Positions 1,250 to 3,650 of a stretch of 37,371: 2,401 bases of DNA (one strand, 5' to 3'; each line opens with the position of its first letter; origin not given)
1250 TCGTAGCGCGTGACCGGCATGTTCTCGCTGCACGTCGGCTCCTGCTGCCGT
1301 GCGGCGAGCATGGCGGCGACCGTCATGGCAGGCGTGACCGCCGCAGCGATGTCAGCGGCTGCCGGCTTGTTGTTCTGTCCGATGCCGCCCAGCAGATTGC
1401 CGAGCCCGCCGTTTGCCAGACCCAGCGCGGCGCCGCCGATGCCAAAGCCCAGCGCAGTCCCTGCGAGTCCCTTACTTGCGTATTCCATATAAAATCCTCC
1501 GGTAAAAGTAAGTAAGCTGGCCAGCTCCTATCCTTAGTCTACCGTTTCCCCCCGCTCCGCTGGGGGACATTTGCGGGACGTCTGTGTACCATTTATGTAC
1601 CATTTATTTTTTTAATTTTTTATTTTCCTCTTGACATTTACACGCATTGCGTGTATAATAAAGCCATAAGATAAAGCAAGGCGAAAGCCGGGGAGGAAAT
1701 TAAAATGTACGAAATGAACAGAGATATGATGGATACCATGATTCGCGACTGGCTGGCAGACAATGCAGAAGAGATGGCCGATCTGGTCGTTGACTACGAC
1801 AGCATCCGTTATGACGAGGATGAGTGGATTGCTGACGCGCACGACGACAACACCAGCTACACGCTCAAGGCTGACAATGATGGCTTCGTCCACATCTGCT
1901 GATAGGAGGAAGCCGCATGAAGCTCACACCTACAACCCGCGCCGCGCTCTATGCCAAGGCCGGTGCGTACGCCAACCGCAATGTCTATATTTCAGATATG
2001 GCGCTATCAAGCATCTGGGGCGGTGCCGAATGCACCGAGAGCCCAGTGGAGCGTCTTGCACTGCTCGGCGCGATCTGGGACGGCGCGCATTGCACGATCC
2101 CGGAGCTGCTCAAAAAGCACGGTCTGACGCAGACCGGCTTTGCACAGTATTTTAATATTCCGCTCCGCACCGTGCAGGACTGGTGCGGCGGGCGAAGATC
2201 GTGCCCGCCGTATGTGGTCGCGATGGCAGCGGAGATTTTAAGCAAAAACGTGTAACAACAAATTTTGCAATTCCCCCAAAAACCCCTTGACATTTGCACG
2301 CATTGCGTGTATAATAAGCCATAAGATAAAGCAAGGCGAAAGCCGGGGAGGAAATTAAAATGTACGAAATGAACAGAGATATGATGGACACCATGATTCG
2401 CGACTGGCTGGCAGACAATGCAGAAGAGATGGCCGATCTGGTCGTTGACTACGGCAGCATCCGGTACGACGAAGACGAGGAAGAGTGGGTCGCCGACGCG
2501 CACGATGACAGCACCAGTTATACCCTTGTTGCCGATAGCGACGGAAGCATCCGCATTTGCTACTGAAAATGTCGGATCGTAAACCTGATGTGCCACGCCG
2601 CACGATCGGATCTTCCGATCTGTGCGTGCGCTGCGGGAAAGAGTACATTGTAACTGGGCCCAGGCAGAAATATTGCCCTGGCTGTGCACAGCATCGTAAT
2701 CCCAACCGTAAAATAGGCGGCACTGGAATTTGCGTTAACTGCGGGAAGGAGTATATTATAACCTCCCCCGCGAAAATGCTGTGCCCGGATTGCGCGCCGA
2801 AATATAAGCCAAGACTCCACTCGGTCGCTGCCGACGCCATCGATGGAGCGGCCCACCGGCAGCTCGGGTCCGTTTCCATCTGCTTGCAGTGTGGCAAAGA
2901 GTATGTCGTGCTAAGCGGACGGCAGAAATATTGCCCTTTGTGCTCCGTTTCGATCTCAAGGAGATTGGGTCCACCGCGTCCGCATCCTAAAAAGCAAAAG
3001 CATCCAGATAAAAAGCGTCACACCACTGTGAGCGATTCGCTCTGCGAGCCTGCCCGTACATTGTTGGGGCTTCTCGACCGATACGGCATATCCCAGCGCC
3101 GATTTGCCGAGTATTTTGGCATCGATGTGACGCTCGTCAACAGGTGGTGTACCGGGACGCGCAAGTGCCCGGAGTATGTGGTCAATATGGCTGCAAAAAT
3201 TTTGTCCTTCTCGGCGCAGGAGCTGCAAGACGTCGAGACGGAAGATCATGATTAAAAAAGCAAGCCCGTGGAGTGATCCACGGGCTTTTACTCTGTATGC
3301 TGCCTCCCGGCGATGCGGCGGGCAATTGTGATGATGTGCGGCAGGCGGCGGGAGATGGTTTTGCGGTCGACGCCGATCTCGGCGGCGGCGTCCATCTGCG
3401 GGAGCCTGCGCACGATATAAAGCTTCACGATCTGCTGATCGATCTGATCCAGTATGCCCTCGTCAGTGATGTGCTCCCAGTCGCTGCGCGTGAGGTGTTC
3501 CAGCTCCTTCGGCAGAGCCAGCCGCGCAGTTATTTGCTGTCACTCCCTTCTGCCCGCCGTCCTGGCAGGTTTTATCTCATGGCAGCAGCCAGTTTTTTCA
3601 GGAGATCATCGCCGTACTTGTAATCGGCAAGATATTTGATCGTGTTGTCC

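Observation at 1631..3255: Tandemly duplicated cassette of strong promoter, tiny hyper-acidic protein and HTH protein, with acr-aca-like anti-defence architecture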

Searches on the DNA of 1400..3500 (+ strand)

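Call 12: search_dna_similar(query=window:1600-3300:+, collection=phages, mode=distant)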
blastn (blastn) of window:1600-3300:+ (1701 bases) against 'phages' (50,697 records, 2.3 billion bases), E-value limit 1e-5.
Records with a match: 2; places in all: 2; records where one place covers at least 80% of the query: 0.
Best place of each record, by identity: 80-90% 1; 60-80% 1.
By first word of the organism name: Bacteriophage 2.
By host as written in the record: - 2.
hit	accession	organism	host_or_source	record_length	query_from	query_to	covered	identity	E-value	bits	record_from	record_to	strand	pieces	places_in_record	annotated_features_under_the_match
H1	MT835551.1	Bacteriophage sp.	human fecal samples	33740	3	108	6%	75.9%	5e-7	64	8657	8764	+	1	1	record has no annotation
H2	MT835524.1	Bacteriophage sp.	human fecal samples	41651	53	106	3%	83.9%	7e-6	59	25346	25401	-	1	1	record has no annotation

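Call 13: get_annotated_region(hit=H1, flank=3000)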
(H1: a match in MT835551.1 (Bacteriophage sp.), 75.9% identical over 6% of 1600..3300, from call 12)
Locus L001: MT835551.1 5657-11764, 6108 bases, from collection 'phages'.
description: UNVERIFIED: Bacteriophage sp. clone scaffold_155 genomic sequence.
organism: Bacteriophage sp. (NCBI taxid 38018)
taxonomy: Viruses
host: -; source: human fecal samples; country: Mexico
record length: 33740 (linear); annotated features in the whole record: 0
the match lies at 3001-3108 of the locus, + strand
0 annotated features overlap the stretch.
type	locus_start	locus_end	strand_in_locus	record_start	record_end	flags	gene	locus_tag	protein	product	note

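Call 14: get_annotated_region(hit=H2, flank=3000)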
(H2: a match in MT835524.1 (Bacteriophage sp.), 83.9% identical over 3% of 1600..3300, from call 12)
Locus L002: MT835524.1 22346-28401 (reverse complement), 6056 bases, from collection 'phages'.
description: UNVERIFIED: Bacteriophage sp. clone scaffold_95 genomic sequence.
organism: Bacteriophage sp. (NCBI taxid 38018)
taxonomy: Viruses
host: -; source: human fecal samples; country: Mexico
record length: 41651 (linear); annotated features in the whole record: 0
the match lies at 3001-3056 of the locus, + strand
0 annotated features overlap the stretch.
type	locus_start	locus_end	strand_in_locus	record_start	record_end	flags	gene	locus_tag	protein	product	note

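Call 21: search_rna_families(source=window, start=1400, end=3500, threshold=evalue, max_evalue=10)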
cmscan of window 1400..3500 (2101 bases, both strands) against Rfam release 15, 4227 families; matches with E-value up to 10: 6.
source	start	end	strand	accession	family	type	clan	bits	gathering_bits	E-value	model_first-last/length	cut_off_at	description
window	3255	3355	-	RF00506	Thr_leader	Cis-reg; leader;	-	21.7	55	0.4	1-118/118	no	Threonine operon leader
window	3253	3289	+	RF00121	MicC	Gene; sRNA;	-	19.4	90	9.4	77-111/123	no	MicC RNA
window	1719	1792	+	RF01299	SNORD2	Gene; snRNA; snoRNA; CD-box;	CL00072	18.3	37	3.9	1-69/69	no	Small nucleolar RNA SNORD2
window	2499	2566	+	RF01563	DdR13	Gene; snRNA; snoRNA; CD-box;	-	17.8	65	1.5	1-80/80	no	Dictyostelium snoRNA DdR13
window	2374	2447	+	RF01299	SNORD2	Gene; snRNA; snoRNA; CD-box;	CL00072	17.1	37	8.2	1-69/69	no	Small nucleolar RNA SNORD2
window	1615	1668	-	RF02031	tpke11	Gene; sRNA;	-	15.2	43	7.6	1-77/77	no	tpke11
